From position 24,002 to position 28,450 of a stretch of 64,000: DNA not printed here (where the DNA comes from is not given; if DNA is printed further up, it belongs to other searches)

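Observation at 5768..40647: Candidate protein-foraging island: anchored S8 protease, oversized Opp-type importer, four giant lipoproteins, then TldD/PmbA and an M18 aminopeptidase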

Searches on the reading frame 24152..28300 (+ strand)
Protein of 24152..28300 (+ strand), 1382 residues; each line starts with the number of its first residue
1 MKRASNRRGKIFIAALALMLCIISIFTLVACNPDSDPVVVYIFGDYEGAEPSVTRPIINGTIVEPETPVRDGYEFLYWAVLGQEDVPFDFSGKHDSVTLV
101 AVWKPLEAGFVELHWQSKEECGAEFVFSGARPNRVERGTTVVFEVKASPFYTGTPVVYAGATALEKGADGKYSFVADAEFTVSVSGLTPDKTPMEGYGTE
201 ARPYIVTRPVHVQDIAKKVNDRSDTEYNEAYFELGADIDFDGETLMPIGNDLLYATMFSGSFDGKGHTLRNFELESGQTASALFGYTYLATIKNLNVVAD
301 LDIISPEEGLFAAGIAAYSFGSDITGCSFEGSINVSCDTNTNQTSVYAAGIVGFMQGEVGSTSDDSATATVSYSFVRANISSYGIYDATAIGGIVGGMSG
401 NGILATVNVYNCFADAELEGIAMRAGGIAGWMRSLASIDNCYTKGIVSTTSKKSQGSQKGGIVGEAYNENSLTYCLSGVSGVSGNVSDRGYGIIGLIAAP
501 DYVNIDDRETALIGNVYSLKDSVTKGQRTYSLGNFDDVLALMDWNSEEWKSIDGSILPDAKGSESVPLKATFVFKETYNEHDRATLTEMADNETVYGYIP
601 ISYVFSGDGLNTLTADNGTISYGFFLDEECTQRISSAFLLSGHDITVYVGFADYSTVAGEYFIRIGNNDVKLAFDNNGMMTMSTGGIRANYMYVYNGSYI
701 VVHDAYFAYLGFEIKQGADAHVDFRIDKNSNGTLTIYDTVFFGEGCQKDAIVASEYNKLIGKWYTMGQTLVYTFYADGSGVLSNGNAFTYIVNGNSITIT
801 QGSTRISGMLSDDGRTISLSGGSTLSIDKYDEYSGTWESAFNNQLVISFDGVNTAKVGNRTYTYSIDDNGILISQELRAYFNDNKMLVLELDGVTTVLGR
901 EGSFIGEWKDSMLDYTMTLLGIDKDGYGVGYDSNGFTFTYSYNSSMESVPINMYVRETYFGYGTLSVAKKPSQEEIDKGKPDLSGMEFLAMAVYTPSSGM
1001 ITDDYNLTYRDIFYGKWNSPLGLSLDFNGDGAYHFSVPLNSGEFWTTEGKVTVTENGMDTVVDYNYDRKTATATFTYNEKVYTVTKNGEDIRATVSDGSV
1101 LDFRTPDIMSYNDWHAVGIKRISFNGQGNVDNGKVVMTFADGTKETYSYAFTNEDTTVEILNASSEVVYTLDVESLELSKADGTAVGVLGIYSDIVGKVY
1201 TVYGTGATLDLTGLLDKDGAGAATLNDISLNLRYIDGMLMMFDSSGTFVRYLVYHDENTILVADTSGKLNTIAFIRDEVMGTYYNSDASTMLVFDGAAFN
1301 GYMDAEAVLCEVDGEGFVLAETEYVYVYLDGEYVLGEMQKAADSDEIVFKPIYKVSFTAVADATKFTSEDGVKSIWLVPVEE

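Call 4: search_protein_families(library=pfam, proteins=[window:24152-28300:+], max_evalue=0.01)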
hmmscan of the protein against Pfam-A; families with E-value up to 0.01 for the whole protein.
window:24152-28300:+ (1382 aa): 2 families
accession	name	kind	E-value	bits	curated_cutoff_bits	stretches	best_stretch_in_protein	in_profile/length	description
PF18692.7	DUF5640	-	0.00091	19.5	28.5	1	757-803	1-51/85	Family of unknown function (DUF5640)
PF09479.16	Flg_new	-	0.005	17.4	27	1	59-101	19-64/65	Listeria-Bacteroides repeat domain (List_Bact_rpt)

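Call 23: search_solved_structures(query=window:24152-28300:+, max_evalue=1)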
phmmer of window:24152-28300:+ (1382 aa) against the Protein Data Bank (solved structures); distinct sequences matched with E-value up to 1: 0.

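Call 25: search_protein_families(library=ncbifam, proteins=[window:24152-28300:+], max_evalue=0.01)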
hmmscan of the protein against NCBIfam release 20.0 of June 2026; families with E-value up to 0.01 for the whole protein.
window:24152-28300:+ (1382 aa): 0 families

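Call 26: find_homologous_proteins(query=window:24152-28300:+, max_evalue=0.001)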
Query window:24152-28300:+ (1382 aa): 156 proteins with E <= 0.001 among 8000 candidates; the best 120 are listed.
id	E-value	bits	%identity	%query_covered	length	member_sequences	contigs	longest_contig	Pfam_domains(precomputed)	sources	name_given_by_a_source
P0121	0.0e+0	3113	100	100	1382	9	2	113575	-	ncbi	-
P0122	0.0e+0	1526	54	100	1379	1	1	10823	PF09479.17,PF07581.18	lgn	-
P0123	0.0e+0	1207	46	97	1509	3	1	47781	PF09479.17,PF07581.18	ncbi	-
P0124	1.1e-228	780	36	99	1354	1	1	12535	PF09479.17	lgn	-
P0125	6.9e-227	774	36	99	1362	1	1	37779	PF09479.17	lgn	-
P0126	3.6e-220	752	35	99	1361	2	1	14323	PF09479.17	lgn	-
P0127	9.9e-218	744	36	99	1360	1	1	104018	PF09479.17,PF07581.18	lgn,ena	-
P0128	4.9e-217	742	36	99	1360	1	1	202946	PF09479.17,PF07581.18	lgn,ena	-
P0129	9.6e-217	741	36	99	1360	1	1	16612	PF09479.17,PF07581.18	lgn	-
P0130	2.1e-216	740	36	99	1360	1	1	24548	PF09479.17,PF07581.18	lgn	-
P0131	3.4e-216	739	36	99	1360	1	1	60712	PF09479.17,PF07581.18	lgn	-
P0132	3.5e-216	739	36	99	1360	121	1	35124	PF09479.17,PF07581.18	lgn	-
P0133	3.7e-216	739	36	99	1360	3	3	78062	PF09479.17,PF07581.18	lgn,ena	-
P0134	3.7e-216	739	36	99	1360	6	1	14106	PF09479.17,PF07581.18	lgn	-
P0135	4.1e-216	739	36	99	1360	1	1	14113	PF09479.17,PF07581.18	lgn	-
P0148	5.9e-43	165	26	70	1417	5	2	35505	-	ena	-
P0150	3.8e-37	146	26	70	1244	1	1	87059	-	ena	-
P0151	1.1e-32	131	26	76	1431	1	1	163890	PF07581.18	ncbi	-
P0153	6.1e-30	122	26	74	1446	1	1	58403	PF07581.18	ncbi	-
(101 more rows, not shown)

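Call 35: find_encoding_contigs(protein=P0128, flank=10000, max_places=1)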
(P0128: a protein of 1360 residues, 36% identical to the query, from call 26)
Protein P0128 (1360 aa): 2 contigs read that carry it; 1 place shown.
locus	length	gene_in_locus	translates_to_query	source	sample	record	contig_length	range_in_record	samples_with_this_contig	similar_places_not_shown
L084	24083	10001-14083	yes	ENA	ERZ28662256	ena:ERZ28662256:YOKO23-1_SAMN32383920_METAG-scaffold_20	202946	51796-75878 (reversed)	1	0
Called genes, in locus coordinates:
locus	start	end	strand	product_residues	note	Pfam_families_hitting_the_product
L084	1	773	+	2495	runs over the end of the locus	PF00082:Peptidase_S8, PF02225:PA, PF06280:fn3_5, PF02368:Big_2, PF13306:LRR_5, PF13855:LRR_8 (faint), PF13306:LRR_5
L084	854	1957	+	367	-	PF09479:Flg_new (faint)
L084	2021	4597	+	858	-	PF00496:SBP_bac_5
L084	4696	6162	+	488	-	PF00528:BPD_transp_1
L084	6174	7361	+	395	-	PF12911:OppC_N, PF00528:BPD_transp_1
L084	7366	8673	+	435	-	PF00005:ABC_tran, PF08352:oligo_HPY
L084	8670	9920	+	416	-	PF00005:ABC_tran, PF13304:AAA_21 (faint), PF08352:oligo_HPY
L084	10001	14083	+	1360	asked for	PF09479:Flg_new, PF07581:Glug (faint)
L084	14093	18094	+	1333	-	PF09479:Flg_new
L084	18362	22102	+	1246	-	PF09479:Flg_new (weak)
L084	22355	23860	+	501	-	PF00478:IMPDH, PF00571:CBS (faint)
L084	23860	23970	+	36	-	-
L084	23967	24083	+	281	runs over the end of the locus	PF06888:Put_Phosphatase (weak), PF12710:HAD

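Call 36: find_encoding_contigs(protein=P0151, flank=10000, max_places=1)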
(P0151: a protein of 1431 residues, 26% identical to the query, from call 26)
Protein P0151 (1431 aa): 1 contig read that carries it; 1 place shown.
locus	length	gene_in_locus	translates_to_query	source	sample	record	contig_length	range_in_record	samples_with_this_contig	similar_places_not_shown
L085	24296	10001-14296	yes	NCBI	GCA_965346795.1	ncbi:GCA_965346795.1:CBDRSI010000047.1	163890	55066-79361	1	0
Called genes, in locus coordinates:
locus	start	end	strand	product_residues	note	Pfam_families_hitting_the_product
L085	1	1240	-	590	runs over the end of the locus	PF13306:LRR_5, PF13855:LRR_8 (faint), PF13306:LRR_5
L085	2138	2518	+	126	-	-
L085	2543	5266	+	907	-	PF17802:SpaA (weak), PF00085:Thioredoxin, PF00578:AhpC-TSA, PF08534:Redoxin, PF13905:Thioredoxin_8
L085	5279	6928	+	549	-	-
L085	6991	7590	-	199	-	PF08534:Redoxin, PF00578:AhpC-TSA, PF00085:Thioredoxin, PF13905:Thioredoxin_8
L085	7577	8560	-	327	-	PF13187:Fer4_9 (faint), PF12838:Fer4_7 (faint), PF12837:Fer4_6 (faint), PF13237:Fer4_10 (faint), PF25160:LdpA_Fe-S-bd (faint), PF13484:Fer4_16 (faint), PF00037:Fer4 (faint), PF12801:Fer4_5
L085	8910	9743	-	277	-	-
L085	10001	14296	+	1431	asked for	PF07581:Glug (faint)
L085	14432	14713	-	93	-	-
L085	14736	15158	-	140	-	-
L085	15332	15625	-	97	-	-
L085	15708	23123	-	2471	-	PF00082:Peptidase_S8, PF02225:PA, PF06280:fn3_5, PF26182:Ig_NUP210_5th (faint), PF02368:Big_2 (weak), PF13306:LRR_5 (weak), PF13855:LRR_8 (faint), PF13306:LRR_5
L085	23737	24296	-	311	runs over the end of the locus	PF00294:PfkB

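Call 37: find_encoding_contigs(protein=P0123, flank=10000, max_places=1)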
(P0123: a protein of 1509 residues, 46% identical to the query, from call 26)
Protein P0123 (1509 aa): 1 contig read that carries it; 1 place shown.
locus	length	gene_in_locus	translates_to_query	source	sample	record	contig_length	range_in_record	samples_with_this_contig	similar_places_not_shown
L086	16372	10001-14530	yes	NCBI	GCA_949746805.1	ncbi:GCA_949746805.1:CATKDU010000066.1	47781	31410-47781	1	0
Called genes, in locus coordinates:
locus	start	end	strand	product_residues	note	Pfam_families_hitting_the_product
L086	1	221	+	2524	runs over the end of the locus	PF00082:Peptidase_S8, PF02225:PA, PF06280:fn3_5, PF02368:Big_2 (faint), PF13306:LRR_5, PF13855:LRR_8 (faint), PF13306:LRR_5, PF07523:Big_3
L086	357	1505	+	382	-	PF09479:Flg_new (faint)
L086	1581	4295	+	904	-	PF00496:SBP_bac_5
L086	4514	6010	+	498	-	PF00528:BPD_transp_1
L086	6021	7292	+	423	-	PF12911:OppC_N, PF00528:BPD_transp_1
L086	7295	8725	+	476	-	PF00005:ABC_tran, PF08352:oligo_HPY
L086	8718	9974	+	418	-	PF00005:ABC_tran, PF13304:AAA_21 (faint), PF08352:oligo_HPY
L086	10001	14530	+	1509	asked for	PF09479:Flg_new, PF07581:Glug (faint)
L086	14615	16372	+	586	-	?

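Call 44: predict_structure(alignment_id=A2)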
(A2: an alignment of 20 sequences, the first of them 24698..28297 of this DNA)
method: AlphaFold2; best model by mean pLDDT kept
length: 1200 residues; sequences in the alignment: 20
mean_pLDDT: 85.1   pTM: 0.62
mean pLDDT of the five models: 85.1, 84.9, 82.8, 81.2, 77.8
residues with pLDDT >= 90: 437; 70-90: 661; 50-70: 91; < 50: 11
segments of 3 or more residues with pLDDT < 50: 1-4, 815-817
pLDDT, mean of each block of 10 residues (from residue 1): 53 84 92 90 85 94 90 89 95 87 95 96 84 95 96 76 85 81 82 96 89 93 92 94 95 94 91 85 91 91 65 80 77 87 88 90 88 83 85 92 87 87 85 91 90 90 93 89 84 88 79 89 80 62 85 87 86 81 80 86 87 84 83 73 73 88 86 89 85 89 88 88 88 87 85 79 74 75 80 75 82 61 85 88 91 75 86 89 86 93 86 92 85 90 84 90 91 83 92 90 89 83 78 85 84 78 66 81 66 86 90 80 86 79 86 84 80 88 87 84
secondary structure, 60 per line:
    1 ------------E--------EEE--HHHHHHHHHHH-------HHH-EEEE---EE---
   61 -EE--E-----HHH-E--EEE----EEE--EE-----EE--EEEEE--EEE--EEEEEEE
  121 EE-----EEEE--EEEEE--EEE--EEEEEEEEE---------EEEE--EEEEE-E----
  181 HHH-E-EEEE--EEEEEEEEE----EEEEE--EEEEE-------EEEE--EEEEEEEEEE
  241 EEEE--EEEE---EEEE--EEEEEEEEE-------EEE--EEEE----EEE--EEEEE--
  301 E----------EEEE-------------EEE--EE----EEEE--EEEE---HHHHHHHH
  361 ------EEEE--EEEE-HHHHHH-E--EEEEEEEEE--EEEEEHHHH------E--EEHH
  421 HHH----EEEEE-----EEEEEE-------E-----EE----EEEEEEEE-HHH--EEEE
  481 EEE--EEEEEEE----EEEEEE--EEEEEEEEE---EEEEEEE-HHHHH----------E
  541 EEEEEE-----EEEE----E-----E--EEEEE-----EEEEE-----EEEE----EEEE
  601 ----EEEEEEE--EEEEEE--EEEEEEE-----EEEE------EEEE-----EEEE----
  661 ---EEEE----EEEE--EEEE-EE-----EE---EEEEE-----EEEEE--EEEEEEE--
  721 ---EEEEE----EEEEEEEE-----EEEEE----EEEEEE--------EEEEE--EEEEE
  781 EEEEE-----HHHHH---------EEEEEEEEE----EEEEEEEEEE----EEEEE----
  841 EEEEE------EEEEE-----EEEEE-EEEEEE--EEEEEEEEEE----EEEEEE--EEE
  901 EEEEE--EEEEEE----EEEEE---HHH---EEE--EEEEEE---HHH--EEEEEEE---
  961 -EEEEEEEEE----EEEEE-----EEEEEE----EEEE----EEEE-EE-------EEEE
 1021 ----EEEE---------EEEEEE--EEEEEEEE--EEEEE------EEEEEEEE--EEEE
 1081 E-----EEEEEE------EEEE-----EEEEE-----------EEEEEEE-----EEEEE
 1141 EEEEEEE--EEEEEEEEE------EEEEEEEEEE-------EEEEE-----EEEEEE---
elements in order (helices of 4 or more, strands of 3 or more residues): E22-24 H27-37 E49-52 E79-81 E86-88 E102-106 E109-111 E114-122 E128-131 E134-138 E141-143 E146-154 E164-167 E170-174 E187-190 E193-201 E206-210 E213-217 E225-228 E231-244 E247-250 E254-257 E260-268 E276-278 E281-284 E289-291 E294-298 E312-315 E329-331 E340-343 E346-349 H353-360 E367-370 E373-376 H378-383 E388-396 E399-403 H404-407 H419-423 E428-432 E438-443 E463-470 E477-483 E486-492 E497-502 E505-513 E517-523 H525-529 E540-546 E552-555 E569-573 E579-583 E589-592 E597-600 E605-611 E614-619 E622-628 E634-637 E644-647 E653-656 E664-667 E672-675 E678-681 E695-699 E705-709 E712-718 E724-728 E733-740 E746-750 E755-760 E769-773 E776-785 H791-795 E805-813 E818-827 E832-836 E841-845 E852-856 E862-866 E868-873 E876-885 E890-895 E898-905 E908-913 E918-922 E932-934 E937-942 E951-957 E962-970 E975-979 E985-990 E995-998 E1003-1006 E1017-1020 E1025-1028 E1038-1043 E1046-1053 E1056-1060 E1067-1074 E1077-1081 E1087-1092 E1099-1102 E1108-1112 E1124-1130 E1136-1147 E1150-1158 E1165-1174 E1182-1186 E1192-1197

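Call 46: fold_search(model_id=the predicted structure, library=pdb)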
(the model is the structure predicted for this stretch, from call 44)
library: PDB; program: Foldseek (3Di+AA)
matches with E <= 10: 1219; with E <= 0.001: 52
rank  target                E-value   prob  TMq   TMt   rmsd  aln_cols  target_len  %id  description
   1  8r50_A                2.7e-09  0.99  0.09  0.07  31.9      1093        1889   10  Mouse teneurin-3 compact dimer - A1B1 isoform (released 2024-05-08)
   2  9g41_A                4.3e-09  0.99  0.09  0.09  27.6       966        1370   11  Mouse Teneurin2 dimer variant A0B1 (released 2026-01-21)
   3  9g42_A                1.3e-08  0.97  0.09  0.07  26.9      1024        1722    9  Mouse Teneurin2 dimer variant A0B0 (released 2026-01-21)
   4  6ske_A                1.3e-08  0.97  0.09  0.07  31.3      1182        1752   10  Teneurin 2 in complex with Latrophilin 2 Lec domain (released 2020-02-12)
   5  7u1z_B                1.6e-08  0.63  0.06  0.05  40.3      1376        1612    9  Crystal structure of the DRBD and CROPs of TcdA (released 2022-03-09)
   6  6fb3_A                1.6e-08  0.98  0.09  0.07  33.2      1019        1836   11  Teneurin 2 Partial Extracellular Domain (released 2018-03-28)
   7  9g2f_A                2.1e-08  0.95  0.08  0.07  30.7      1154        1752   10  Mouse Teneurin2 dimer variant A1B1 (released 2026-01-21)
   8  8cp6_B                2.6e-08  1.00  0.11  0.12  27.6       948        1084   11  Type six secretion system exported effector 5 (Tse5) (released 2023-12-06)
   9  9g2h_A                3.0e-08  0.98  0.10  0.09  28.3       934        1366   11  Mouse Teneurin2 dimer variant A1B0 (released 2026-01-21)
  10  6vhh_A                3.2e-08  0.99  0.09  0.07  28.2       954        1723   12  Human Teneurin-2 and human Latrophilin-3 binary complex (released 2020-06-03)
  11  6cmx_A                3.5e-08  0.91  0.08  0.08  27.0       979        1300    9  Human Teneurin 2 extra-cellular region (released 2018-07-25)
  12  3n6z                  8.0e-08  1.00  0.21  0.65   6.2       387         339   20  Crystal structure of a putative immunoglobulin A1 protease (BACOVA_03286) from Bacteroides ovatus at 1.30 A resolution (released 2010-07-21)
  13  6fay                  1.9e-07  0.95  0.09  0.08  30.2       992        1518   11  Teneurin3 monomer (released 2018-03-28)
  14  8h8b                  2.0e-07  0.85  0.08  0.09  29.2      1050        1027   10  Type VI secretion system effector RhsP in its pre-autoproteolysis and monomeric form (released 2023-01-18)
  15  6h0g_A                2.3e-07  0.96  0.10  0.12  24.9       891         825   10  Structure of the DDB1-CRBN-pomalidomide complex bound to ZNF692(ZF4) (released 2018-11-07)
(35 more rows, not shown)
